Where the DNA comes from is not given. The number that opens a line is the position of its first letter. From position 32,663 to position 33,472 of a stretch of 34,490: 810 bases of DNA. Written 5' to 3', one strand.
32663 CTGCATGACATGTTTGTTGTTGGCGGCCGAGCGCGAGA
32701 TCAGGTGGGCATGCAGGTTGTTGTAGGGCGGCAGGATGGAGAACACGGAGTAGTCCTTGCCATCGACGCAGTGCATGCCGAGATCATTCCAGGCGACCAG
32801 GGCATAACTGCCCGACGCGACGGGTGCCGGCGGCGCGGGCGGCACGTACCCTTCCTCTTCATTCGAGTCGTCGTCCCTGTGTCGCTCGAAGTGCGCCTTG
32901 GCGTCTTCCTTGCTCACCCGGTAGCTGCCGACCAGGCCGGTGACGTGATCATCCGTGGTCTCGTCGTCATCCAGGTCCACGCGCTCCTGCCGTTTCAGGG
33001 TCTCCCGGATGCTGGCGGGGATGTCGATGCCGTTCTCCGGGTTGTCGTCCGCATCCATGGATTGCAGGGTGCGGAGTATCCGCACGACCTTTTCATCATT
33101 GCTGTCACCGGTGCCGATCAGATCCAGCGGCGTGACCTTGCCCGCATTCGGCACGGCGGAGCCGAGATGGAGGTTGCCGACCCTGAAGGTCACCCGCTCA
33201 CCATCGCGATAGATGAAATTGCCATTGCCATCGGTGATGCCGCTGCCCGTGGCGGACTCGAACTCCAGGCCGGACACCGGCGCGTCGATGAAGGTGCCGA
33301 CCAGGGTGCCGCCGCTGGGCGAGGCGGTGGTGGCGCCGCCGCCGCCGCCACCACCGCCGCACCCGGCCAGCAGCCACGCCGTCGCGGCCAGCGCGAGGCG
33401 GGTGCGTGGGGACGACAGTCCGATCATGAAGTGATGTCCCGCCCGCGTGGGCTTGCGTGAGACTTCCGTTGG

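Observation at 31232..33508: Orphan nine-heme lipoprotein cytochrome c whose N-terminal ~400 aa carry no heme motif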

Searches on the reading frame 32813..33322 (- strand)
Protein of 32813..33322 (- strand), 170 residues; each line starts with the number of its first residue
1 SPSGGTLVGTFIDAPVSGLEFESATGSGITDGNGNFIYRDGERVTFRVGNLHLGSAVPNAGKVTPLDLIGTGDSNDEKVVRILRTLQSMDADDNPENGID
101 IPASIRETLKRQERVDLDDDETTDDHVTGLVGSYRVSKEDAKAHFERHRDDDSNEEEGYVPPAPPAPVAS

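Call 56: find_homologous_proteins(query=window:32813-33322:-, max_evalue=0.001)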
Query window:32813-33322:- (170 aa): 5 proteins with E <= 0.001 among 161 candidates.
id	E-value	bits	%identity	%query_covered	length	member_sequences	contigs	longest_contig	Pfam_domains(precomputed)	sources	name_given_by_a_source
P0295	5.9e-57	210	60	95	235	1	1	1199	-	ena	-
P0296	1.8e-39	153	55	79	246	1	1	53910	-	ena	-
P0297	1.2e-36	144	50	89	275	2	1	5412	-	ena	-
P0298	1.6e-34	137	52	89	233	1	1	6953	-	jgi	jgi:hypothetical protein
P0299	1.8e-20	92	72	35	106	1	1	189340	-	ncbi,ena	-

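Call 70: find_encoding_contigs(protein=P0297, flank=6000, max_places=2)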
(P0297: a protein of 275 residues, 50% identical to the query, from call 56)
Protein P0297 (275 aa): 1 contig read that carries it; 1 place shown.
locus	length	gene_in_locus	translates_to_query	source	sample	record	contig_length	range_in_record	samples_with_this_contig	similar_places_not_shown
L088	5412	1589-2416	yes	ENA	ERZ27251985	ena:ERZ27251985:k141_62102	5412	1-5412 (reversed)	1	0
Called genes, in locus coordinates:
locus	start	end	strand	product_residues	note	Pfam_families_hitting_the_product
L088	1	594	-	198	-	?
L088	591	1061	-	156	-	PF09626:DHC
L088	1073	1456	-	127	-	PF09086:DUF1924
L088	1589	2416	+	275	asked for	-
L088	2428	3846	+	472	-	PF07992:Pyr_redox_2, PF13450:NAD_binding_8 (faint), PF21706:FCSD_central, PF09242:FCSD-flav_bind (weak)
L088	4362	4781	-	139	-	-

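Call 71: find_encoding_contigs(protein=P0298, flank=6000, max_places=2)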
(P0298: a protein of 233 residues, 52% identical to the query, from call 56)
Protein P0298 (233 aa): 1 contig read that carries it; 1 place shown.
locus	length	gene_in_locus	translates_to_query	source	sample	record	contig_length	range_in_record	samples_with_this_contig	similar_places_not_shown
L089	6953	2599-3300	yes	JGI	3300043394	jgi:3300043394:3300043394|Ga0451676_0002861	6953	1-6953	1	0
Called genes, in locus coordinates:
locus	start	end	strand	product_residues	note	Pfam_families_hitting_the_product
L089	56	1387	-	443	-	PF08521:2CSK_N, PF26769:HAMP_PhoQ, PF00512:HisKA, PF02518:HATPase_c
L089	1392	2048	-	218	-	PF00072:Response_reg, PF00486:Trans_reg_C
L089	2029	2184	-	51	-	-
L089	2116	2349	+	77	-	-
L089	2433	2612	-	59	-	-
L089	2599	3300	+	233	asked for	-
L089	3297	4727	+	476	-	PF07992:Pyr_redox_2, PF21706:FCSD_central, PF09242:FCSD-flav_bind (weak)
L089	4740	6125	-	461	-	PF18073:Zn_ribbon_LapB, PF13481:AAA_25, PF23442:DUF7125, PF03796:DnaB_C (faint), PF06745:ATPase, PF13401:AAA_22 (weak), PF13541:ChlI (weak)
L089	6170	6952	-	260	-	PF03060:NMO, PF01070:FMN_dh (weak)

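Call 84: search_solved_structures(query=A3, max_evalue=1, show_alignments=2)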
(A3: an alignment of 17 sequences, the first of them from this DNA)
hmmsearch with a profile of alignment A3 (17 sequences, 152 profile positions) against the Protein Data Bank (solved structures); distinct sequences matched with E-value up to 1: 1.
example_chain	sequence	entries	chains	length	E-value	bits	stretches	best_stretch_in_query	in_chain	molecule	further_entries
23px_A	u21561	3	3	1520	4.4e-08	36.3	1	10-65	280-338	Putative lipoprotein AcfD homolog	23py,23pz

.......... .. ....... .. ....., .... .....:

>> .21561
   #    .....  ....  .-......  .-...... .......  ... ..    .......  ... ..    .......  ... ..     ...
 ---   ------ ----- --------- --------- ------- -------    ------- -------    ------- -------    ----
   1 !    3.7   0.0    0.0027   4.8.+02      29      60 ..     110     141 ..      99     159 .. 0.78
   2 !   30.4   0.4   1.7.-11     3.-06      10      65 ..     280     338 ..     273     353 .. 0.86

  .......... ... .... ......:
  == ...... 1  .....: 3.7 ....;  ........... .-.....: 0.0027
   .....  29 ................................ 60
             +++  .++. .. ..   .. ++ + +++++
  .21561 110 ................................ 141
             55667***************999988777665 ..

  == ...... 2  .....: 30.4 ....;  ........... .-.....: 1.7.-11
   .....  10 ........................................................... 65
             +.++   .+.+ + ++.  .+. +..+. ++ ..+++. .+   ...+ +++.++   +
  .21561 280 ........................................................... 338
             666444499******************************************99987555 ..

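Call 85: search_protein_families(library=pfam, alignment_id=A3, max_evalue=1)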
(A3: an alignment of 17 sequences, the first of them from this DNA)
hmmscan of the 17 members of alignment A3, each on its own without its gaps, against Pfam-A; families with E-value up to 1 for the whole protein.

A. member 1, seq(153 aa): 0 families

B. families by the number of members that match (of 17 scanned): 11 families
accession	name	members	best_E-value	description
PF19774.5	DUF6260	1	0.012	Family of unknown function (DUF6260)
PF08292.18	RNA_pol_Rbc25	1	0.026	RNA polymerase III subunit Rpc25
PF17278.7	DUF5343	1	0.075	Family of unknown function (DUF5343)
PF24034.1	DUF7343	1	0.11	Domain of unknown function (DUF7343)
PF14475.11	Mso1_Sec1_bdg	1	0.14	Sec1-binding region of Mso1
PF24519.1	Ig-like_Pom152_1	1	0.15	Nucleoporin pom152-like, first immunoglobulin-like domain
PF15322.11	PMSI1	1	0.16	Protein missing in infertile sperm 1, putative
PF19076.6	CshA_repeat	1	0.18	Surface adhesin CshA repetitive domain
PF05379.17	Peptidase_C23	1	0.21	Carlavirus endopeptidase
PF25377.1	DUF7886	1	0.23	Domain of unknown function (DUF7886)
PF06030.18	WxLIP_PGBD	1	0.24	WxL Interacting Protein, peptidoglycan binding domain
